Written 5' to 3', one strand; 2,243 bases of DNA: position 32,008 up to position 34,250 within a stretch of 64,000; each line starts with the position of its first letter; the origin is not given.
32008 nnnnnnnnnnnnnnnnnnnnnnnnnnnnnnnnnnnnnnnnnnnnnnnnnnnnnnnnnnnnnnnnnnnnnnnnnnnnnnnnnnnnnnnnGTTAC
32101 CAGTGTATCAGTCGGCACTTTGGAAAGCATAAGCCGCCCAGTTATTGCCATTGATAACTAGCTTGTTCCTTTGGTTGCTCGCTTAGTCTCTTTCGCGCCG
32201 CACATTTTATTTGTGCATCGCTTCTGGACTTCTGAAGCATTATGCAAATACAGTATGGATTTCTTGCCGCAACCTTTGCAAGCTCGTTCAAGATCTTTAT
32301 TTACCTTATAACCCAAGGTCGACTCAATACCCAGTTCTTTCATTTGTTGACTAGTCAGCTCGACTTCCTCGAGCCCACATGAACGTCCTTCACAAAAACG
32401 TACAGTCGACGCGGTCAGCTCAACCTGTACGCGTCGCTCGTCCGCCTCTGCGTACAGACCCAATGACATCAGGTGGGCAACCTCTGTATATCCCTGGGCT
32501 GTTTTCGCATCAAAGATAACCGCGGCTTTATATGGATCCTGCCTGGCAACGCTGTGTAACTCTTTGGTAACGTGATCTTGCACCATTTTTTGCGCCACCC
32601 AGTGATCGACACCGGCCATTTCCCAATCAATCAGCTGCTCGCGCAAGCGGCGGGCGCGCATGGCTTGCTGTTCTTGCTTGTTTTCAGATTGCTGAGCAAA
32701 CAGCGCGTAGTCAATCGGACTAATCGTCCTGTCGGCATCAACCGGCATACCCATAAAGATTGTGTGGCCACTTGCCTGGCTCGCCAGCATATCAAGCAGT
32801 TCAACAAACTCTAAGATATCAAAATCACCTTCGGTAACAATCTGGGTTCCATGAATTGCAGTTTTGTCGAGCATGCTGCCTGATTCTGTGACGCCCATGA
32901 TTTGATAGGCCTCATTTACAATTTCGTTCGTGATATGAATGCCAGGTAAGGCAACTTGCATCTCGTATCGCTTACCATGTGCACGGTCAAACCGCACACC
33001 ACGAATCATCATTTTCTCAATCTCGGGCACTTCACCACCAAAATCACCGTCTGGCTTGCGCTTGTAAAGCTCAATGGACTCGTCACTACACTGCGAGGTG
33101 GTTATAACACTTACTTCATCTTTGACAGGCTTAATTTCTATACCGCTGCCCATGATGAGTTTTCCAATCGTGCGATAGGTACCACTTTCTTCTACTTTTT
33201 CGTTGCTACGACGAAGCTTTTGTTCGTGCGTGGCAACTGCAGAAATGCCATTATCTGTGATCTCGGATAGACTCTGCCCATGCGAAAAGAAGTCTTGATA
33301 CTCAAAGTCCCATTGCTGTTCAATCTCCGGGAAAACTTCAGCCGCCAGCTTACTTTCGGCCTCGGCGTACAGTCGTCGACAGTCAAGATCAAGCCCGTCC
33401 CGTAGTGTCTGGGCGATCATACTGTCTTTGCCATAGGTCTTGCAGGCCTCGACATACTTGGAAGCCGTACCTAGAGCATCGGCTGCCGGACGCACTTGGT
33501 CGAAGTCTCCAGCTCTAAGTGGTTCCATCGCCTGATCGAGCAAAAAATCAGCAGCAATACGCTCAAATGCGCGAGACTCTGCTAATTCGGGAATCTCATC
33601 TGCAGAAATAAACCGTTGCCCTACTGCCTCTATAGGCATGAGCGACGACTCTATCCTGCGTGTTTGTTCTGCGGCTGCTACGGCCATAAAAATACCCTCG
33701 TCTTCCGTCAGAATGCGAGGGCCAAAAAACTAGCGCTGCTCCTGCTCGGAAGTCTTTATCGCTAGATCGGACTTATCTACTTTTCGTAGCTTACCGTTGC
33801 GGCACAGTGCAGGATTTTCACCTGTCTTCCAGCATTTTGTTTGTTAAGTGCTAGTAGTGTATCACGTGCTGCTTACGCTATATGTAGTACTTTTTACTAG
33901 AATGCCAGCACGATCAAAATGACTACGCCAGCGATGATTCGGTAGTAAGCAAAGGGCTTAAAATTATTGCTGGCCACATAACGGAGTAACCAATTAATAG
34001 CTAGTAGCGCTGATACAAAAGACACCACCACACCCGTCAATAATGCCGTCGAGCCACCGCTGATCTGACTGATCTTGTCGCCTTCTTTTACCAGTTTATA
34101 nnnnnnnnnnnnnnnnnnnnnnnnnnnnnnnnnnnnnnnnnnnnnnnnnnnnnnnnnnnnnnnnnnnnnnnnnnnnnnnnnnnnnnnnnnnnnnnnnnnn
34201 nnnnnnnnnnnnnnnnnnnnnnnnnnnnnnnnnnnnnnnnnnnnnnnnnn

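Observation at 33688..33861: Cobalamin-riboswitch-like leader in front of a gene of unknown function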

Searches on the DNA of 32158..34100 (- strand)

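Call 3: search_rna_families(source=window, start=33500, end=34100, threshold=evalue, max_evalue=10, show_alignments=6)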
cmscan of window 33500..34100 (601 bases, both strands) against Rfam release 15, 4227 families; matches with E-value up to 10: 2.
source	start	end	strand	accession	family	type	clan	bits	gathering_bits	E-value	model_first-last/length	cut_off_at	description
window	33723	33846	-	RF01482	AdoCbl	Cis-reg; riboswitch;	CL00101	42.2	50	2.2e-06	1-149/149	no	AdoCbl (Cobalamin/B12) riboswitch aptamer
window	33791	33839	-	RF01281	snoR35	Gene; snRNA; snoRNA; CD-box;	CL00053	11.8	40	9.1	1-81/81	no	Small nucleolar RNA snoR35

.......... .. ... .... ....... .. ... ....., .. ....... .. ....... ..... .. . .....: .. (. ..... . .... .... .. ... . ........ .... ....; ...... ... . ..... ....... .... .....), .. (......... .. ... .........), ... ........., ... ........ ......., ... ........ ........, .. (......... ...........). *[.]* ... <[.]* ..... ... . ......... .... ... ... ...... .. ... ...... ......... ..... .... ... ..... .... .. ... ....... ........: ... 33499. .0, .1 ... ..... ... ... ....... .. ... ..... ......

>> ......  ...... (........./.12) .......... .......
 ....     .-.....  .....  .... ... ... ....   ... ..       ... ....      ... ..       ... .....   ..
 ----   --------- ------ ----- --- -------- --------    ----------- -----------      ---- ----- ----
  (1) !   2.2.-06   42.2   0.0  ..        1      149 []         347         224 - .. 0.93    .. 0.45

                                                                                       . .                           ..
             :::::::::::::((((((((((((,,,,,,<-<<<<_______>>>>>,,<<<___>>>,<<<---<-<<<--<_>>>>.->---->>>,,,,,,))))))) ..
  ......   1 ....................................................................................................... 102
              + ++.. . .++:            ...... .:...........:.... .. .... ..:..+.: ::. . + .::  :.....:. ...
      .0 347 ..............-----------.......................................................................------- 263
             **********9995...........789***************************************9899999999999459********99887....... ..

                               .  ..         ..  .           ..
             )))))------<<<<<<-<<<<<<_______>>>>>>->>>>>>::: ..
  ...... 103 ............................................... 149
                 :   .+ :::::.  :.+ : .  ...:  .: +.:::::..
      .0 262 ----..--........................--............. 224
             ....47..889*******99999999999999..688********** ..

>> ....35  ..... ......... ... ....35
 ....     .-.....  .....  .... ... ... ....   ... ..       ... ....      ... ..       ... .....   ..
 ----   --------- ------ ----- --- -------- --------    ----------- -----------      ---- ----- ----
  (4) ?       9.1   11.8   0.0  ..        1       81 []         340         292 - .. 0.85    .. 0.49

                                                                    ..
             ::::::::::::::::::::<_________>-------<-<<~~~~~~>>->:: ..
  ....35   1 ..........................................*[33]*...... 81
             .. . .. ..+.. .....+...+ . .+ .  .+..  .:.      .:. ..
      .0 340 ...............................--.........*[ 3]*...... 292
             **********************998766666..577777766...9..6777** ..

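Call 24: search_rna_families(sources=[L001, L002, L003, L004, L005, L006, L007, L008, L009, L010, L011], threshold=gathering)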
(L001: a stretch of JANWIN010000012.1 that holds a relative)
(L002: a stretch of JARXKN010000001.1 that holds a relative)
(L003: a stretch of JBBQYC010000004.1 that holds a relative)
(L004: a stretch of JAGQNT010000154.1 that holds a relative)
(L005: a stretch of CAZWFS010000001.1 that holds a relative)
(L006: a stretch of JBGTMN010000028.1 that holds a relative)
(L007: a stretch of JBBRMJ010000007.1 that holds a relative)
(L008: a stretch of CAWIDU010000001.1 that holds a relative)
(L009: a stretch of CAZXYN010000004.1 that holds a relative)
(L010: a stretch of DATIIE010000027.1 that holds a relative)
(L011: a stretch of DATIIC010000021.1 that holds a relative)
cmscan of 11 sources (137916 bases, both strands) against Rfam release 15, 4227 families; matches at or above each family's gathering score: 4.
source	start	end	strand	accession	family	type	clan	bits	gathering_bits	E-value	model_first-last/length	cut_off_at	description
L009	5785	5861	+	RF01689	AdoCbl-II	Cis-reg; riboswitch;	CL00101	39.1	36.5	1.9e-05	1-81/81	no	AdoCbl-II (Cobalamin/B12) riboswitch aptamer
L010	5739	5874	+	RF00174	Cobalamin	Cis-reg; riboswitch;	CL00101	38.5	31.5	7.2e-06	1-189/189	no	Cobalamin riboswitch aptamer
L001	5856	5932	+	RF01689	AdoCbl-II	Cis-reg; riboswitch;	CL00101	36.6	36.5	0.00012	1-81/81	no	AdoCbl-II (Cobalamin/B12) riboswitch aptamer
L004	2543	2605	+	RF00174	Cobalamin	Cis-reg; riboswitch;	CL00101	31.9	31.5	0.00054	47-167/189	no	Cobalamin riboswitch aptamer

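Call 25: search_rna_families(sources=[L012, L013, L014, L016, L017, L018, L019, L020, L021], threshold=gathering)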
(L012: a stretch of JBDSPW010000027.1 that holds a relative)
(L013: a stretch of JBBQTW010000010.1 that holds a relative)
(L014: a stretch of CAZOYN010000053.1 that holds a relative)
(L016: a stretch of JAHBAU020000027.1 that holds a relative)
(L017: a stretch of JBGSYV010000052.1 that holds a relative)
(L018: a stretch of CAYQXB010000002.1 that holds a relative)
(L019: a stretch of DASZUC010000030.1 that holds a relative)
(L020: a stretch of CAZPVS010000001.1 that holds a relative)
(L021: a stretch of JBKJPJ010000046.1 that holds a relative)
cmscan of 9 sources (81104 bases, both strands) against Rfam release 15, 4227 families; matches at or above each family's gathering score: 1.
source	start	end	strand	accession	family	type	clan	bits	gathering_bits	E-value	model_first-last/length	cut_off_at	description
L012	5818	5892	+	RF01689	AdoCbl-II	Cis-reg; riboswitch;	CL00101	40.5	36.5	4.3e-06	1-81/81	no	AdoCbl-II (Cobalamin/B12) riboswitch aptamer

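Call 48: search_rna_families(source=window, start=33756, end=33850, threshold=evalue, max_evalue=10, show_alignments=3)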
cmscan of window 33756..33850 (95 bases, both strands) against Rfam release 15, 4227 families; matches with E-value up to 10: 3.
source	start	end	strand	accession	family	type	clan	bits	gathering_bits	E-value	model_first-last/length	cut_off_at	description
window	33761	33833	-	RF01482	AdoCbl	Cis-reg; riboswitch;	CL00101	40.1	50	1e-06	25-96/149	no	AdoCbl (Cobalamin/B12) riboswitch aptamer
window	33791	33839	-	RF01281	snoR35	Gene; snRNA; snoRNA; CD-box;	CL00053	11.8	40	1.4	1-81/81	no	Small nucleolar RNA snoR35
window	33799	33849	-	RF01953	SOX2OT_exon3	Gene; lncRNA;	-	3.6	70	8.8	227-276/276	no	SOX2 overlapping transcript exon 3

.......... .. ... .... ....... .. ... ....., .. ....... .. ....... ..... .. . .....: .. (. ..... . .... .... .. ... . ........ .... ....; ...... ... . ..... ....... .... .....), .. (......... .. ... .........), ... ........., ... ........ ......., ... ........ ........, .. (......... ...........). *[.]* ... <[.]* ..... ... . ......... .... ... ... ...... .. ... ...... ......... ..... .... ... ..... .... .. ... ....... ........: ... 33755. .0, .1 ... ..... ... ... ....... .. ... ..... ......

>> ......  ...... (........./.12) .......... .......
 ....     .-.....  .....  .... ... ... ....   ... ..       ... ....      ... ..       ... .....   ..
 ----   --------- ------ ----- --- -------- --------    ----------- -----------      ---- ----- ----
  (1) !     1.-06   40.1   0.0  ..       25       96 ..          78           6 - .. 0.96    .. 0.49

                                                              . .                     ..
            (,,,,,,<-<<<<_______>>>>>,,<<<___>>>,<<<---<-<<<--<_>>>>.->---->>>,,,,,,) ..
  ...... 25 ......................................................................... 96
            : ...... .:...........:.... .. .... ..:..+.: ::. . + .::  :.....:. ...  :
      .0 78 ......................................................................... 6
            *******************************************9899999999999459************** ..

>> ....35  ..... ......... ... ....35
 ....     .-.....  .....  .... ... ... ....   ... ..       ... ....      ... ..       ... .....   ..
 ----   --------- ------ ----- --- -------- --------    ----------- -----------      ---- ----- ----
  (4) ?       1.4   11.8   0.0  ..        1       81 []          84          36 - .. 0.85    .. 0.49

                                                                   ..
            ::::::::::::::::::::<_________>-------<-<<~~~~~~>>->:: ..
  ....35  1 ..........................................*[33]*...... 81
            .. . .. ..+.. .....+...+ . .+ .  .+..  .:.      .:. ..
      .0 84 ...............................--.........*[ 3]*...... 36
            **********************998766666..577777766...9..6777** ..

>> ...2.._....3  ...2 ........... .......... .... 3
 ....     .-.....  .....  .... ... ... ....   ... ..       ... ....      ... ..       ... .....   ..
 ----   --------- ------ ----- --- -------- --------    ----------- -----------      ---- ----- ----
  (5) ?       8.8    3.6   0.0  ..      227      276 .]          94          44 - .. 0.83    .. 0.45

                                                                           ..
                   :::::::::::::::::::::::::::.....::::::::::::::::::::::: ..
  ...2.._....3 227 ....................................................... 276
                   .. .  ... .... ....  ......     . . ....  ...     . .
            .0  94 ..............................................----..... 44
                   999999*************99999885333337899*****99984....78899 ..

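Call 75: build_rna_model(alignment_id=A4, structure=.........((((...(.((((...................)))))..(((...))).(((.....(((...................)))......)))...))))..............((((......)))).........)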
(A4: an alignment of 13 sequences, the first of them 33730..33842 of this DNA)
Model R1 built from alignment A4 (13 sequences, 144 columns); structure: as given.
model positions 112; base pairs 22; branch points 3; effective number of sequences 2.02; information 0.59 bits per position. Calibrated on 0.2 Mb of random sequence (short: E-values are rough).
structure used (alignment columns):
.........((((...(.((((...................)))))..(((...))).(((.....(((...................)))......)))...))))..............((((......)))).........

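Call 76: search_with_rna_model(model_id=R1, source=window, filters=off, max_evalue=1, show_alignments=1)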
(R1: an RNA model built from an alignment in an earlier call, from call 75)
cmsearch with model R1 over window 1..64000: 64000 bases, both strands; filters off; matches with E-value up to 1: 1.
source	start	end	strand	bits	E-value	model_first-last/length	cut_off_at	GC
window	33730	33842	-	101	1.4e-20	1-112/112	no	0.48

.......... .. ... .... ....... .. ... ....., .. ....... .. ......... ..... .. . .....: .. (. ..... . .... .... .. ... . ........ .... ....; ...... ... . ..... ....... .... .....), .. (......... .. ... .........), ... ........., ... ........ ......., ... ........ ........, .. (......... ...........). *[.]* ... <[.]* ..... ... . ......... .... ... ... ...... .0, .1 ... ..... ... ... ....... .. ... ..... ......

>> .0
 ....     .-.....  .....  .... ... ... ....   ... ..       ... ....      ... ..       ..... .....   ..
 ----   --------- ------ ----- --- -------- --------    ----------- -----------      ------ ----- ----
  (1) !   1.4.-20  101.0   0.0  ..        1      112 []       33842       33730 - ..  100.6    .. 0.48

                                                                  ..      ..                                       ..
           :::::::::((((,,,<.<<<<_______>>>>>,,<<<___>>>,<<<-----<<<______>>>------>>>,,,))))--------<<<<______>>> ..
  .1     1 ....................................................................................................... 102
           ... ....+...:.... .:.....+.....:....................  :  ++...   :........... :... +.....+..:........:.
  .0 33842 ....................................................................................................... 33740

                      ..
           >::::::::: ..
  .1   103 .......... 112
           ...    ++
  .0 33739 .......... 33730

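Call 77: search_with_rna_model(model_id=R1, sources=[L001, L002, L003, L004, L005, L006, L007, L008, L009, L010, L011, L012, L013, L014, L015, L016, L017, L018, L019, L020, L021, L142, L143], max_evalue=0.01)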
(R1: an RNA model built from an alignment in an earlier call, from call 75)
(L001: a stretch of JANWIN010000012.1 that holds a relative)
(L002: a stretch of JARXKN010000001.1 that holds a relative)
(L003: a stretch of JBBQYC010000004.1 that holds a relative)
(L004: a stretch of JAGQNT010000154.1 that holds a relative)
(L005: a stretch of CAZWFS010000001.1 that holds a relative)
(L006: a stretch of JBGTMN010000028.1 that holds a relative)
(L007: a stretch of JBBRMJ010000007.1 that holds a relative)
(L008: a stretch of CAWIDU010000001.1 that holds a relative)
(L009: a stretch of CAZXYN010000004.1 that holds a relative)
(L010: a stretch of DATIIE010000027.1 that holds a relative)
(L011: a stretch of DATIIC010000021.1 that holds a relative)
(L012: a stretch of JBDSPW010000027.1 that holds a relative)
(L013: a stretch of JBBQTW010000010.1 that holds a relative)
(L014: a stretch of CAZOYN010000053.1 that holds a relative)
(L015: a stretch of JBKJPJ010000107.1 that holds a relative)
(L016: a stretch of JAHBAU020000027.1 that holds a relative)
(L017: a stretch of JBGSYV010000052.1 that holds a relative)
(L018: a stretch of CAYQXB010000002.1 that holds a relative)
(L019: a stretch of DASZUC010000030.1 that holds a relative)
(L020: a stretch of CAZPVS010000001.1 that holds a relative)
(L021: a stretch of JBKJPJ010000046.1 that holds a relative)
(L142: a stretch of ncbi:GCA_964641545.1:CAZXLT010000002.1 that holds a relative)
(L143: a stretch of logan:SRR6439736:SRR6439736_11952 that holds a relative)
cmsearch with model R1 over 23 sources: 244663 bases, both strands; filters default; matches with E-value up to 0.01: 22.
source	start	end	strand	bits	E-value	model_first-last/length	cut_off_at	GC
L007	5821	5932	+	108.4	1.3e-21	1-112/112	no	0.49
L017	69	184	+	108.1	1.5e-21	1-112/112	no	0.43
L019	5825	5939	+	107.6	1.9e-21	1-112/112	no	0.5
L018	539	657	+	107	2.7e-21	1-112/112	no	0.41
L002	5834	5947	+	106.2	3.9e-21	1-112/112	no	0.46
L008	5830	5949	+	101.4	4.5e-20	1-112/112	no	0.49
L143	1203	1315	+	101.1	5.3e-20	1-112/112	no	0.48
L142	2800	2905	+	99.1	1.4e-19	1-112/112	no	0.46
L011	5784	5902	+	98.4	2.1e-19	1-112/112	no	0.51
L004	2531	2638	+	94.8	1.3e-18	1-112/112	no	0.5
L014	4000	4110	+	93.2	2.8e-18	1-112/112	no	0.5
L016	5069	5179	+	92.8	3.5e-18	1-112/112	no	0.49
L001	5861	5956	+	90.9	9.6e-18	1-112/112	no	0.49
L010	5763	5893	+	88.1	3.8e-17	1-112/112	no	0.53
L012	5821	5918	+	87.4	5.5e-17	1-112/112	no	0.49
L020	5684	5872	+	87.2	6.1e-17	1-112/112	no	0.48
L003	5585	5707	+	84.5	2.4e-16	1-112/112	no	0.5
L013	5766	5914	+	79.5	3.1e-15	1-112/112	no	0.52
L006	5708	5907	+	78.2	6e-15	1-112/112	no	0.5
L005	5749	5934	+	72.8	9.4e-14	1-112/112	no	0.49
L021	2198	2313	+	56.9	3e-10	1-112/112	no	0.49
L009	5789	5882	+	55.3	6.7e-10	1-112/112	no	0.5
